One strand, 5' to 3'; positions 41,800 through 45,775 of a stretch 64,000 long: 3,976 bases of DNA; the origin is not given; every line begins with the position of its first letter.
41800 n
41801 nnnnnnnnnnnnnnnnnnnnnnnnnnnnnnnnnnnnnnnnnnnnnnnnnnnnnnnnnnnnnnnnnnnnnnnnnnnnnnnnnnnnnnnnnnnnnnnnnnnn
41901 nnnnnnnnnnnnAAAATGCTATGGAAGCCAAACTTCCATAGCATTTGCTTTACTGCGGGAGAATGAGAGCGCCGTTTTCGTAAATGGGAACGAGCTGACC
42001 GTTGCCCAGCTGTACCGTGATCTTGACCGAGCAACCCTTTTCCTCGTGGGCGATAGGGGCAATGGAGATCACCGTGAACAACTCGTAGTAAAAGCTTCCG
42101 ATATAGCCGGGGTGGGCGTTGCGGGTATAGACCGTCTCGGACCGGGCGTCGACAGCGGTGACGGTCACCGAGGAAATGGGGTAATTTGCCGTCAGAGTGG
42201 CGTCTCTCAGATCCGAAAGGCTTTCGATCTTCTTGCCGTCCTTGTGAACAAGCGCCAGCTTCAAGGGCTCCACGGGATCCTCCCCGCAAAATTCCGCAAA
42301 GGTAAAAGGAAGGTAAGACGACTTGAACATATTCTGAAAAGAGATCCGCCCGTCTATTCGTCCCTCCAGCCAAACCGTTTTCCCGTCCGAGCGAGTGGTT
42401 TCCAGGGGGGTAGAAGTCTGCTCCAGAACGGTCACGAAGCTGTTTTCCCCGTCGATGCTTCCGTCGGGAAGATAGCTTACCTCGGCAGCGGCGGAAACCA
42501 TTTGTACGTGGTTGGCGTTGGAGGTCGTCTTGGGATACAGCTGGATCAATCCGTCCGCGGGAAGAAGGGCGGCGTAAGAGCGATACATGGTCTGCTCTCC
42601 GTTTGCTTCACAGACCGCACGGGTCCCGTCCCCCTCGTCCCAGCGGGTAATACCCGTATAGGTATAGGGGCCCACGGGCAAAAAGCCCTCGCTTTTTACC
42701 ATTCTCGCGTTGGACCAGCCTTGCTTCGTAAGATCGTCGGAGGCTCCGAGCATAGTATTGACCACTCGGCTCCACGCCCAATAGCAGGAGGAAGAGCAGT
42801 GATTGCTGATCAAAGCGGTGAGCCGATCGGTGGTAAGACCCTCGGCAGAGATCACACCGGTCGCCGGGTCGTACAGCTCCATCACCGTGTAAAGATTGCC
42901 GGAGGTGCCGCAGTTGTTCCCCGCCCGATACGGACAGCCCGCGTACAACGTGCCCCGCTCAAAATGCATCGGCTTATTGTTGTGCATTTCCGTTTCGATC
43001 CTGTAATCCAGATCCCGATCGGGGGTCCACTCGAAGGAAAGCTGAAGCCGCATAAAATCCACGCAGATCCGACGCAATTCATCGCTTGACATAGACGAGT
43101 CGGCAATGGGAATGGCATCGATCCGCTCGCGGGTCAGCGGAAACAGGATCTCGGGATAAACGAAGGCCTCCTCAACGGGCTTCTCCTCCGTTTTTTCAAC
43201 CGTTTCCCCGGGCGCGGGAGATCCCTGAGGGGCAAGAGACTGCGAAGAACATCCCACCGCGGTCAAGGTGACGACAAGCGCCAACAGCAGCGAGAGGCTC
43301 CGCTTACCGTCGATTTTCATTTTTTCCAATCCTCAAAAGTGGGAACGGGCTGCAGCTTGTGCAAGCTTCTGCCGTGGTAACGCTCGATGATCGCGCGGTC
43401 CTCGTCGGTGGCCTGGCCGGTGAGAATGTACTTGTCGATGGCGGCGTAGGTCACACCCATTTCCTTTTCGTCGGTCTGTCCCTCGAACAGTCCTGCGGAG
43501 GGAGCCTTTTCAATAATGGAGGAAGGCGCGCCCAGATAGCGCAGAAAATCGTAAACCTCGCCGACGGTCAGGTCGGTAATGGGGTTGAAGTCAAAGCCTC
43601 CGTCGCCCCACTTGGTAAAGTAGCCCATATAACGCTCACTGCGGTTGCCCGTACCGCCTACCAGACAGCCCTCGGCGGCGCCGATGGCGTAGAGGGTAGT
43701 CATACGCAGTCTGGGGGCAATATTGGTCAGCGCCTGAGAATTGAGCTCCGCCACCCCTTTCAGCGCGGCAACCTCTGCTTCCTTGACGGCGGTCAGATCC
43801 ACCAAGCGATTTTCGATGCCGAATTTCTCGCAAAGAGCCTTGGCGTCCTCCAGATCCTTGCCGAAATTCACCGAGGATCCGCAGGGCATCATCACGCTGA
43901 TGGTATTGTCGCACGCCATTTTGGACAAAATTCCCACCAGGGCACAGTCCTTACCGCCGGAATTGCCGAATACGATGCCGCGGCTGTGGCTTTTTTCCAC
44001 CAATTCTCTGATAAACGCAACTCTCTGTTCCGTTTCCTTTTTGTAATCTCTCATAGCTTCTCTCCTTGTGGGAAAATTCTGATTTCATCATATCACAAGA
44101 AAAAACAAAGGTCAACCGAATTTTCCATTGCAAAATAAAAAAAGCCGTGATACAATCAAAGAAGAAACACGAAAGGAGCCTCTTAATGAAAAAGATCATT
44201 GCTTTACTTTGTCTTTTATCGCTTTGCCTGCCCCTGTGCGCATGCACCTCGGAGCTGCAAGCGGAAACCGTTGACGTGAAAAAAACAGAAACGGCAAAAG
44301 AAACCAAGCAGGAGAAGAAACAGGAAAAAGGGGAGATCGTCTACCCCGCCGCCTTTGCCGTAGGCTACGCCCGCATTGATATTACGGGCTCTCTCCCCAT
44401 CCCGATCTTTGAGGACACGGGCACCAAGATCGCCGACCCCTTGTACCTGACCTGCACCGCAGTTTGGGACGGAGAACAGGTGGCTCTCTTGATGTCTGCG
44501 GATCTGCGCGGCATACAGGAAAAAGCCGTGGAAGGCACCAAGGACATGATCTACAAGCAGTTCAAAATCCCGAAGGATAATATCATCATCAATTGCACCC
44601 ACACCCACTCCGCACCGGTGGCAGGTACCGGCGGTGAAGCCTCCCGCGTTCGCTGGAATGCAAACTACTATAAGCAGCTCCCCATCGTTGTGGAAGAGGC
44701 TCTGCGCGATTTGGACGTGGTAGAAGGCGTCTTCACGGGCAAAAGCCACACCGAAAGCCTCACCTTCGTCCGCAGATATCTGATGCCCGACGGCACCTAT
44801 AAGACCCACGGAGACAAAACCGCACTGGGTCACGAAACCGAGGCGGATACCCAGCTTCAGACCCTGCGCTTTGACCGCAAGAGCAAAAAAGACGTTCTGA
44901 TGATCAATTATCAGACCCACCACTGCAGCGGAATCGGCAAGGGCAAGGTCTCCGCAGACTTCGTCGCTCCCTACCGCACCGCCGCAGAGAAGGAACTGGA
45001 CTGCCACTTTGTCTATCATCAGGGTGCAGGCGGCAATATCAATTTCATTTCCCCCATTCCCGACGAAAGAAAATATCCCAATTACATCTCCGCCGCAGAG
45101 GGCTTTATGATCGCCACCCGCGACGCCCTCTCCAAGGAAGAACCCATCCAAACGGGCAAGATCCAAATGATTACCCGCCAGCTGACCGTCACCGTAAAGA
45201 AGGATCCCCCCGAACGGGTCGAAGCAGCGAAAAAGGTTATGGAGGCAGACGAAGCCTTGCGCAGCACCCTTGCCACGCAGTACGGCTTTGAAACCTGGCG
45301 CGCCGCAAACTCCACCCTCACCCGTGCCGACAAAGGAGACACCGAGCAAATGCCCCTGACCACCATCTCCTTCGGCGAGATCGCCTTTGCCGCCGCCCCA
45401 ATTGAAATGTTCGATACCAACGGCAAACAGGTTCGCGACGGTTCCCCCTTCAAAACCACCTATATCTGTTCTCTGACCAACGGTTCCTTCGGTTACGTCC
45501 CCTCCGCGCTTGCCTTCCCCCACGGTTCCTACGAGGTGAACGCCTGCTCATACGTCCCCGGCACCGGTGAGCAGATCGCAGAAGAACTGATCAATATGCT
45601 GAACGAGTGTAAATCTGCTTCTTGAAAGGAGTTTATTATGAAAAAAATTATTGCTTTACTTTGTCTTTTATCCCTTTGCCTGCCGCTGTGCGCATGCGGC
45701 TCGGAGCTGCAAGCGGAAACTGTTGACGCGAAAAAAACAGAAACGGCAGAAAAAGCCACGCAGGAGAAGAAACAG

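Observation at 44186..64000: Tandem array of at least 13 paralogous genes (12 of them lipoproteins) of a ceramidase-like HxH hydrolase family, running off the window edge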

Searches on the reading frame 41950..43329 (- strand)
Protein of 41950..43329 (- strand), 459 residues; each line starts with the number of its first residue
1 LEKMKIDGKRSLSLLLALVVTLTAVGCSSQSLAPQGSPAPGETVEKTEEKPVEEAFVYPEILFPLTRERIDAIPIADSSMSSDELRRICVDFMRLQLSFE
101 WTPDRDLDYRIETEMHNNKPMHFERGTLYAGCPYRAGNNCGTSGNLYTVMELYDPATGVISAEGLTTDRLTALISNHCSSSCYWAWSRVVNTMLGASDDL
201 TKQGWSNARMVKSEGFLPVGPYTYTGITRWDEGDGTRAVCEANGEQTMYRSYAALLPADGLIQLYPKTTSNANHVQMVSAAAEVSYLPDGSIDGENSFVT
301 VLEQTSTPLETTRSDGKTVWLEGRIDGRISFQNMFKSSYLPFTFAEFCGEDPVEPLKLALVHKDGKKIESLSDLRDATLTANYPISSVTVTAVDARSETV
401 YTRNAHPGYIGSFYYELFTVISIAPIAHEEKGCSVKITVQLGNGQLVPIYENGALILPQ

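Call 11: search_protein_families(library=pfam, proteins=[window:41950-43329:-], max_evalue=0.001)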
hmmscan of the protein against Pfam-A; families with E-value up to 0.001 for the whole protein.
window:41950-43329:- (459 aa): 0 families

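Call 50: search_solved_structures(query=window:41950-43326:-, max_evalue=10, show_alignments=1)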
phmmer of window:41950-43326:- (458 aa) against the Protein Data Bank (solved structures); distinct sequences matched with E-value up to 10: 1.
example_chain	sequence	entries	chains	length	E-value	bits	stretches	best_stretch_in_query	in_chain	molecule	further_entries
2keo_A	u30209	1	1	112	0.6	12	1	293-365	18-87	Probable E3 ubiquitin-protein ligase HERC2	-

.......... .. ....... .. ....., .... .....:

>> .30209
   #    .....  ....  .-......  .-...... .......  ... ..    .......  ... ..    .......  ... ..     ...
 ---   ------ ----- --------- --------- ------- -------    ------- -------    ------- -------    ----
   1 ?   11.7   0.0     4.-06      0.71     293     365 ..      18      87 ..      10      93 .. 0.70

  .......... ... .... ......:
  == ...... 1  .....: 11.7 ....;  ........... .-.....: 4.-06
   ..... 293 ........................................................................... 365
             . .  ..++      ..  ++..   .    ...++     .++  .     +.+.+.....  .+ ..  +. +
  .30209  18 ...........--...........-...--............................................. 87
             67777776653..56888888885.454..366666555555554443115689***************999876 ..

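Call 60: find_homologous_proteins(query=window:41950-43326:-, max_evalue=0.001)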
Query window:41950-43326:- (458 aa): 192 proteins with E <= 0.001 among 8000 candidates; the best 120 are listed.
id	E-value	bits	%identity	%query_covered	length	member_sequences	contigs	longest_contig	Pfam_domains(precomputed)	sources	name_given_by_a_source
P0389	0.0e+0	1040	100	100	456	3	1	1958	-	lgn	-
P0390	3.3e-214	730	70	95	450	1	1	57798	-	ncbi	-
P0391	3.2e-213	727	71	97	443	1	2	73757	-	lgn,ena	-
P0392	2.3e-212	724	69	98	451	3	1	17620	-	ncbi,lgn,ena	-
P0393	1.6e-208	711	69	97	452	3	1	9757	-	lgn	-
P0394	7.4e-207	706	69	93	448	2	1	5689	-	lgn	-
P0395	2.9e-206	704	69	95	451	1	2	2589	-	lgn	-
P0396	3.9e-205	700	68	97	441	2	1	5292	-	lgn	-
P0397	5.0e-205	700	69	95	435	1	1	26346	-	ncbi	-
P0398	7.5e-204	696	67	94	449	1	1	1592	-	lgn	-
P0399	9.3e-204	695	68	97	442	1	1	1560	-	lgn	-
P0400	8.0e-197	672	67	97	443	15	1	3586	-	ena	-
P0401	1.1e-196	672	67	94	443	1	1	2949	-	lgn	-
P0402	6.3e-189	646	72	82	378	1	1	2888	-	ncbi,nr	ncbi:MAG: hypothetical protein IJC26_01100, partial [Clostridia bacterium]|nr:hypothetical protein [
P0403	2.4e-187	641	64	93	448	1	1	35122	-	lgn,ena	-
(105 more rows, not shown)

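Call 69: predict_structure(alignment_id=A3)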
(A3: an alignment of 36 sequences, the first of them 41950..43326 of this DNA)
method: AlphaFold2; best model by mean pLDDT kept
length: 458 residues; sequences in the alignment: 36
mean_pLDDT: 89.8   pTM: 0.85
mean pLDDT of the five models: 89.8, 89.5, 89.3, 88.7, 88.3
residues with pLDDT >= 90: 355; 70-90: 53; 50-70: 27; < 50: 23
segments of 3 or more residues with pLDDT < 50: 1-3, 27-39, 43-48
pLDDT, mean of each block of 10 residues (from residue 1): 59 82 54 46 48 82 97 98 99 98 95 88 97 79 88 97 93 91 96 75 87 96 94 96 99 99 88 96 98 99 93 95 96 98 96 95 95 96 96 97 91 94 95 98 97 84
secondary structure, 60 per line:
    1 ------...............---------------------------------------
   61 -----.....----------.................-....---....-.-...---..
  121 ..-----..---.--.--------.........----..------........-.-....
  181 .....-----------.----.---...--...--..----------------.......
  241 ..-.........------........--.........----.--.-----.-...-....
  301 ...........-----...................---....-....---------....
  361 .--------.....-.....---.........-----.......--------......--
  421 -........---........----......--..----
elements in order: H7-21 H66-70 H81-97 E99-102 E106-109 E119-122 H145-151 H166-173 H177-185 H234-242 H244-252 E259-266 E269-277 E297-311 E317-329 H330-335 E339-342 H344-347 E357-361 H370-374 E376-380 E384-392 E398-404 E413-415 H422-429 E433-440 E445-450

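Call 73: search_protein_families(library=ncbifam, proteins=[window:41950-43326:-], max_evalue=0.001)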
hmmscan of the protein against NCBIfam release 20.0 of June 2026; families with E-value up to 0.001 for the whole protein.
window:41950-43326:- (458 aa): 0 families

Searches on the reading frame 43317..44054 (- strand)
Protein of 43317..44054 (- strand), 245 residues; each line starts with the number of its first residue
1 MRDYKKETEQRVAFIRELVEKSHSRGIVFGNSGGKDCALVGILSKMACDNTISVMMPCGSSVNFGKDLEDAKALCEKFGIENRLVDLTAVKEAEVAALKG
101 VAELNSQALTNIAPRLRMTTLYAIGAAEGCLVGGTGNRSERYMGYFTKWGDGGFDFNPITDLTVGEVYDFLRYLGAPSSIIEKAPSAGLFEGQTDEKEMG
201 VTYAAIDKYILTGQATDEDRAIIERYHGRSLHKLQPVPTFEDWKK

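Call 11: search_protein_families(library=pfam, proteins=[window:43317-44054:-], max_evalue=0.001)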
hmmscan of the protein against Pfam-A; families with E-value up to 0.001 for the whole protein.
window:43317-44054:- (245 aa): 1 family
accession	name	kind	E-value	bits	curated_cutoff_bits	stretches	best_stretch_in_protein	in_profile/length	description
PF02540.23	NAD_synthase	-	6.2e-61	206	21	1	9-219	3-211/242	NAD synthase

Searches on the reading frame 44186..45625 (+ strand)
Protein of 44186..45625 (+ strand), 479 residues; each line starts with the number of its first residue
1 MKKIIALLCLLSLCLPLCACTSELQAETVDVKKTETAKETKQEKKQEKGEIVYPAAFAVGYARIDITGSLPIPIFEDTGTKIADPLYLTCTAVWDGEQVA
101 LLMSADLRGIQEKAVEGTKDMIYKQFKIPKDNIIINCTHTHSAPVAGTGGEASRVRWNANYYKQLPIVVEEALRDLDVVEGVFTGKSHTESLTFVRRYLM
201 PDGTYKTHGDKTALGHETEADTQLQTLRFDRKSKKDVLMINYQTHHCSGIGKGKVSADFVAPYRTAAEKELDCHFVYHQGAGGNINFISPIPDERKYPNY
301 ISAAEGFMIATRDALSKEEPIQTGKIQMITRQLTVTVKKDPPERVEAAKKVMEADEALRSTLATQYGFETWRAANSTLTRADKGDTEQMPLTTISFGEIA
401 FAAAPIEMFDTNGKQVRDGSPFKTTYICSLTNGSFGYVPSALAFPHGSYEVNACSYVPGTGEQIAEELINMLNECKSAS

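Call 4: search_protein_families(library=pfam, proteins=[window:44186-45625:+], max_evalue=1)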
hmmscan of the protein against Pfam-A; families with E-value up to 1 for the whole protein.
window:44186-45625:+ (479 aa): 3 families
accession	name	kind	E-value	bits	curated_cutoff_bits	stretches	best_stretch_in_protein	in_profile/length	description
PF04734.18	Ceramidase_alk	-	0.0015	17.7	32.1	1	107-146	59-100/509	Neutral/alkaline non-lysosomal ceramidase, N-terminal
PF20903.3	SPL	-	0.1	11.9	27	1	343-387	211-255/338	Spore photoproduct lyase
PF19499.4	DUF6034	-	0.14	11.5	27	1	1-46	1-43/481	Family of unknown function (DUF6034)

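Call 5: search_protein_families(library=ncbifam, proteins=[window:44186-45625:+], max_evalue=1)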
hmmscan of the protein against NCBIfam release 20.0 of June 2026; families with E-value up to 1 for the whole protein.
window:44186-45625:+ (479 aa): 3 families
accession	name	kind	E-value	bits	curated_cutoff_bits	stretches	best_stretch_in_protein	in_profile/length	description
NF041193.1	lipo_SP0191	subfamily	0.027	14.5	75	1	1-52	1-52/190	SP0191 family lipoprotein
NF041428.1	TrsH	subfamily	0.076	13.1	150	1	1-46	1-45/149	TrsH/TraH family protein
TIGR04313.1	aro_clust_Mycop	subfamily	0.33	10.6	40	1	2-47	5-48/296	aromatic motif membrane protein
